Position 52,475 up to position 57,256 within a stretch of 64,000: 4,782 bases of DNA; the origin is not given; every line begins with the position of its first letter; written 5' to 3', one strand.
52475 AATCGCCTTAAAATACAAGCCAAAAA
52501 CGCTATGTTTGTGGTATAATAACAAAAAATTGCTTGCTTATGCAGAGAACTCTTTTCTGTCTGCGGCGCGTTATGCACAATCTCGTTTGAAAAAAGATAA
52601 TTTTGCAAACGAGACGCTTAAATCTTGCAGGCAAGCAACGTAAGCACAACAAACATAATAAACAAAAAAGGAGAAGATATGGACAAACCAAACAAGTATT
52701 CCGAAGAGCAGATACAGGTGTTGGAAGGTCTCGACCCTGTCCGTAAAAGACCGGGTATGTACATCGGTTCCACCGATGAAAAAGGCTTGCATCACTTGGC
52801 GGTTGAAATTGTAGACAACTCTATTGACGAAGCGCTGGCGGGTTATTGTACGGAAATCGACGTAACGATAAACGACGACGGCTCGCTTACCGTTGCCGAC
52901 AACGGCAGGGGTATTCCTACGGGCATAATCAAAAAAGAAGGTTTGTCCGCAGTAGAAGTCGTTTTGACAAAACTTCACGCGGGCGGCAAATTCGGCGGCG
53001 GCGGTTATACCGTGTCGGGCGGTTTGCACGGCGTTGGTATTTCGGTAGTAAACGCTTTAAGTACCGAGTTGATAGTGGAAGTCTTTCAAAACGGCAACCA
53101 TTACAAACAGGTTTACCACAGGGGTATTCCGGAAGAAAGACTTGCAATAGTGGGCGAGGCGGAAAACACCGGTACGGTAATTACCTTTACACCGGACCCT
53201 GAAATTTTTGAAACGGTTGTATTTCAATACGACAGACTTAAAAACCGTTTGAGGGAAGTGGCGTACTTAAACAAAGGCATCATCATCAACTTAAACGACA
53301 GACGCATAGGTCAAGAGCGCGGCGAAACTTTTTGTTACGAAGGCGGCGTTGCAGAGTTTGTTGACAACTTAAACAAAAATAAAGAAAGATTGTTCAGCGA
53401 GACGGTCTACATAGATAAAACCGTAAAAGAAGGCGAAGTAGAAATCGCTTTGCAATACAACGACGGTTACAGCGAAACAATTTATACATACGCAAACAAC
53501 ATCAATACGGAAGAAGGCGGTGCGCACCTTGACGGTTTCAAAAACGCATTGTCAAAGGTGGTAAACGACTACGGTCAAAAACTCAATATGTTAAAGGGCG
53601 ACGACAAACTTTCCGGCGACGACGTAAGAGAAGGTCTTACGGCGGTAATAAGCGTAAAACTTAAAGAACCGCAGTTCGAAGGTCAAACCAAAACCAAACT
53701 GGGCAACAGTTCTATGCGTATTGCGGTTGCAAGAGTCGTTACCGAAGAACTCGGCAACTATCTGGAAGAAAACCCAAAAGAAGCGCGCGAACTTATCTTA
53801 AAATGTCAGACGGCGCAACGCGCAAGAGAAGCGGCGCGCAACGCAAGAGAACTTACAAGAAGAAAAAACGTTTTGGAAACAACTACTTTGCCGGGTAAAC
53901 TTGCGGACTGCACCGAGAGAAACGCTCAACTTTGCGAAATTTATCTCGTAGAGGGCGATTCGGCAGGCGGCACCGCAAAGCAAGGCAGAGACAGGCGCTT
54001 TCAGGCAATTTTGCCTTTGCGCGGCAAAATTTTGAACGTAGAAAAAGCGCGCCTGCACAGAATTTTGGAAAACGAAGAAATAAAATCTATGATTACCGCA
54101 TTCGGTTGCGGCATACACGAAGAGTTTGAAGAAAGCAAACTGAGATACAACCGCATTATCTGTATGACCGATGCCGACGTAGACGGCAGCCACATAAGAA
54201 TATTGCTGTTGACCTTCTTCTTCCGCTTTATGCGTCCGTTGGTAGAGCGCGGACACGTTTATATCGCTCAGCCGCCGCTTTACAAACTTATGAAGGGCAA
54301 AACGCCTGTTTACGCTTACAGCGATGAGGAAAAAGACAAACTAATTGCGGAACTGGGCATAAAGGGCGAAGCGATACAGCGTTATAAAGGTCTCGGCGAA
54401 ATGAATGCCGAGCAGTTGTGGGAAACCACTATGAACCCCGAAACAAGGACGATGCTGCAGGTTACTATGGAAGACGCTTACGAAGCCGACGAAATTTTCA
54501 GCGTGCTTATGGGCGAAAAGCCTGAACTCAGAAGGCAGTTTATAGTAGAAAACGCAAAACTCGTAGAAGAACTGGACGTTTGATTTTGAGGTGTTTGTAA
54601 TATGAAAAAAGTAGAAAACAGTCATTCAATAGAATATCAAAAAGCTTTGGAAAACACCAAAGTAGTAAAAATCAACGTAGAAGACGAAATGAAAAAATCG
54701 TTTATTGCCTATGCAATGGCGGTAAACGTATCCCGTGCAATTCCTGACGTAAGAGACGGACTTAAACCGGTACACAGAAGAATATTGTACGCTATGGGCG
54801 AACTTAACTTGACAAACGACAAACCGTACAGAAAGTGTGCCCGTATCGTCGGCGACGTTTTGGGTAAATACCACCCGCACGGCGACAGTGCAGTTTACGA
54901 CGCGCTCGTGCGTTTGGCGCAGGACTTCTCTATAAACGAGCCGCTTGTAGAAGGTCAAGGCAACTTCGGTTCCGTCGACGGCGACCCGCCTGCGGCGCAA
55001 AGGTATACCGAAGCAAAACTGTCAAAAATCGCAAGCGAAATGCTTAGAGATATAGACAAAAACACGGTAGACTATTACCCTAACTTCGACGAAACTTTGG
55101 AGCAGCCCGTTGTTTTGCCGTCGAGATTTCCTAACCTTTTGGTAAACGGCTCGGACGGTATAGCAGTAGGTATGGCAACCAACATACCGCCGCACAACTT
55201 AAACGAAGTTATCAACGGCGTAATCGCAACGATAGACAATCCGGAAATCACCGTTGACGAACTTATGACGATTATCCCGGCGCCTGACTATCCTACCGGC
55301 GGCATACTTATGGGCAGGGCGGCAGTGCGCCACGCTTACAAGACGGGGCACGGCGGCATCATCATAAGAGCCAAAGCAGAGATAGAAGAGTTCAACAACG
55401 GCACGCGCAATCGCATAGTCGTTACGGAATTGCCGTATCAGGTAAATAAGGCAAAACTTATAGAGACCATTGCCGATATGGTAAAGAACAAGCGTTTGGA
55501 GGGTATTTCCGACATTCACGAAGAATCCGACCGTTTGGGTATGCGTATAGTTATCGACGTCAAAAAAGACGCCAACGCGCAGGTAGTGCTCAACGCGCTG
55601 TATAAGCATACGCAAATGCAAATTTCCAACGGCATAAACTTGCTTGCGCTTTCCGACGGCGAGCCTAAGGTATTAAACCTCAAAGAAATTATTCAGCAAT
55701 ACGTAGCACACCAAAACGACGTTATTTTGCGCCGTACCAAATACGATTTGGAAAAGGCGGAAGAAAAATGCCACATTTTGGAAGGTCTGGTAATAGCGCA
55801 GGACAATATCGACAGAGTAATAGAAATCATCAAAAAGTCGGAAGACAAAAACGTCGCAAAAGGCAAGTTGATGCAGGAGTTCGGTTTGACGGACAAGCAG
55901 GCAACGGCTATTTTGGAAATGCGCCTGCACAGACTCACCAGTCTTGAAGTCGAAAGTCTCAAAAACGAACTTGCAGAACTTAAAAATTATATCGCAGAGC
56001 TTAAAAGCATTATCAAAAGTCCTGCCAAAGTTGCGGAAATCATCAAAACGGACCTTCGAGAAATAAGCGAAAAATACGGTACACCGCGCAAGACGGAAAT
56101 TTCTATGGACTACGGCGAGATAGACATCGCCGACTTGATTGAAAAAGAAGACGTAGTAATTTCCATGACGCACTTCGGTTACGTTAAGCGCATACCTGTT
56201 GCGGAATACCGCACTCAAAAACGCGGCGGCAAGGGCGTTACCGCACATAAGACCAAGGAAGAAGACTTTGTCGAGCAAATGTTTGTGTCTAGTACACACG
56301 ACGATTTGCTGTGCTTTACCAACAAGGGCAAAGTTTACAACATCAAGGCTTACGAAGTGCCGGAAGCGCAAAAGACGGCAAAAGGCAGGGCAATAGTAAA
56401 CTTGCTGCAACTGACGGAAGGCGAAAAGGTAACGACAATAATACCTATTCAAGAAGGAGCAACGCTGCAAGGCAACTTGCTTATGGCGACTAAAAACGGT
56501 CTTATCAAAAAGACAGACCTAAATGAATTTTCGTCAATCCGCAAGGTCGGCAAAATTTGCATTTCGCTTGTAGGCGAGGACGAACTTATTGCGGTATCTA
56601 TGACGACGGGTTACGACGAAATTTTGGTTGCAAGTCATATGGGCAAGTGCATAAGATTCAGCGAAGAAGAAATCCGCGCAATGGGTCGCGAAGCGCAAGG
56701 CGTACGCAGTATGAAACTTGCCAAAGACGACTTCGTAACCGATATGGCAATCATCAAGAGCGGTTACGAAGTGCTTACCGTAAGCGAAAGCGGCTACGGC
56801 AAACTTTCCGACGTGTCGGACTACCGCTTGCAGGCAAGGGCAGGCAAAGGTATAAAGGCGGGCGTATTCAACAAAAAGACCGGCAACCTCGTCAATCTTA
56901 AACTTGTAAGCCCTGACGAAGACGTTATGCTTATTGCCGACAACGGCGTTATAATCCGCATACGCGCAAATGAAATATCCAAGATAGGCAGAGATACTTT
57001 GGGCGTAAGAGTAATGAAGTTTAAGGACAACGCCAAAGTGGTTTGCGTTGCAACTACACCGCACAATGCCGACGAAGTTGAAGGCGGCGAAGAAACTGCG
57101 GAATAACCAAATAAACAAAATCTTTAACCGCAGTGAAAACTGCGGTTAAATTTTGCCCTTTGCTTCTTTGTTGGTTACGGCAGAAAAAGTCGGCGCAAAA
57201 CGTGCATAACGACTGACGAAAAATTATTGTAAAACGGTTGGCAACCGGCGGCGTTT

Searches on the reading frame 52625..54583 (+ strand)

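Call 75: search_protein_families(library=pfam, proteins=[window:52625-54583:+], max_evalue=1e-10)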
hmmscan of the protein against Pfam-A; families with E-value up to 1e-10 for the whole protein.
window:52625-54583:+ (652 aa): 4 families
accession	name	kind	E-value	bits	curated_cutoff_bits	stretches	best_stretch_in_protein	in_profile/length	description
PF00204.31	DNA_gyraseB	-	1.7e-60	203.9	27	1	241-409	1-172/173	DNA gyrase B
PF00986.26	DNA_gyraseB_C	-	2.1e-30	105.1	29.8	1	583-640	5-62/63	DNA gyrase B subunit, carboxyl terminus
PF01751.28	Toprim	-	7.5e-20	71.4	23.1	1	438-549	1-95/96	Toprim domain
PF02518.31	HATPase_c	-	7.5e-16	59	26.4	1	50-192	1-109/111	Histidine kinase-, DNA gyrase B-, and HSP90-like ATPase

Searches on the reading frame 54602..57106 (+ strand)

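Call 75: search_protein_families(library=pfam, proteins=[window:54602-57106:+], max_evalue=1e-10)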
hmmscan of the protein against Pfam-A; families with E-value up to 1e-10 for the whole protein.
window:54602-57106:+ (834 aa): 2 families
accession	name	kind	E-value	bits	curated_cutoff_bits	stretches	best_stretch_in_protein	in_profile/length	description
PF00521.26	DNA_topoisoIV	-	3e-171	570.5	31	1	45-485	1-431/432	DNA gyrase/topoisomerase IV, subunit A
PF03989.18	DNA_gyraseA_C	-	2.2e-67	222.7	27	2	517-563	1-47/48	DNA gyrase C-terminal domain, beta-propeller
